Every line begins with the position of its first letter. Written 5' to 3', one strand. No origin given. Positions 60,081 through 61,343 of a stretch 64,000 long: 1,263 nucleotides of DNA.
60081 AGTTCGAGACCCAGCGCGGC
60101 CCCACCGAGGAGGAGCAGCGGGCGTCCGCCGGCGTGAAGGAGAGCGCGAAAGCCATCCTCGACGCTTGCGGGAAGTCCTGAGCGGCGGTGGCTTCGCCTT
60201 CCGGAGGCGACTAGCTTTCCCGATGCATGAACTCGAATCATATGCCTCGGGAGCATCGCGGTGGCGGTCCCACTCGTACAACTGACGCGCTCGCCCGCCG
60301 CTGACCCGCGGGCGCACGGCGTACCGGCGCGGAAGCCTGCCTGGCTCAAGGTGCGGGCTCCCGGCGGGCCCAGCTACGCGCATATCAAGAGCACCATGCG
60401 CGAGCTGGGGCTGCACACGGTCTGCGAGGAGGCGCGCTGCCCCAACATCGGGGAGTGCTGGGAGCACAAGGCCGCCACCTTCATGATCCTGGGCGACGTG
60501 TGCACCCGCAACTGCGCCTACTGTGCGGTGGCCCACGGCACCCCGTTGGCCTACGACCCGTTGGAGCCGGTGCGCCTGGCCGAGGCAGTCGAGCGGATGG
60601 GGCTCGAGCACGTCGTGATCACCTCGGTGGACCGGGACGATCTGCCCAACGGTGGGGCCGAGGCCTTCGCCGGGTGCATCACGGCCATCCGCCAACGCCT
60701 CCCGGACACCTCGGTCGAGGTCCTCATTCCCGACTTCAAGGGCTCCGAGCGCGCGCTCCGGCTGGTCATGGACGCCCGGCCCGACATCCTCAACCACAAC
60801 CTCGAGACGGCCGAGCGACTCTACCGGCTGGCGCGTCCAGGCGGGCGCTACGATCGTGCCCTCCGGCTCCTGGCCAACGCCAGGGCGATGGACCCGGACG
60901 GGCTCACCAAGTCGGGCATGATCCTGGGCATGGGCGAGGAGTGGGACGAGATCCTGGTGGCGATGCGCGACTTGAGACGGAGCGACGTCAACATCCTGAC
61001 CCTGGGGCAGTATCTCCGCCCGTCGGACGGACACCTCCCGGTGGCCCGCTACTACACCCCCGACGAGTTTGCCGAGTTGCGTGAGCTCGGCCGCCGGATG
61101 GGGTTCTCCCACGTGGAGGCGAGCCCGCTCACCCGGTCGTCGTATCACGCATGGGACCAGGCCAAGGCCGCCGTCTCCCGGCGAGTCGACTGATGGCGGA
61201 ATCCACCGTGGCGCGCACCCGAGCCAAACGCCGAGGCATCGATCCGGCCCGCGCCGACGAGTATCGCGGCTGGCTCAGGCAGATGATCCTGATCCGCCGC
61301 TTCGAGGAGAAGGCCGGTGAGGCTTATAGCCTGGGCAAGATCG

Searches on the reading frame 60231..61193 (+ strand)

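Call 80: search_protein_families(library=pfam, proteins=[window:60231-61193:+], max_evalue=0.00001)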
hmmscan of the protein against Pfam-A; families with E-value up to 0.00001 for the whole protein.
window:60231-61193:+ (320 aa): 2 families
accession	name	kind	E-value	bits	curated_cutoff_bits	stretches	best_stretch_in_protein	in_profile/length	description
PF04055.27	Radical_SAM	-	4.4e-21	76.2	29.5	1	85-247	1-165/166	Radical SAM superfamily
PF16881.10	LIAS_N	-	4e-13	50.1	27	1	30-70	56-96/96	N-terminal domain of lipoyl synthase of Radical_SAM family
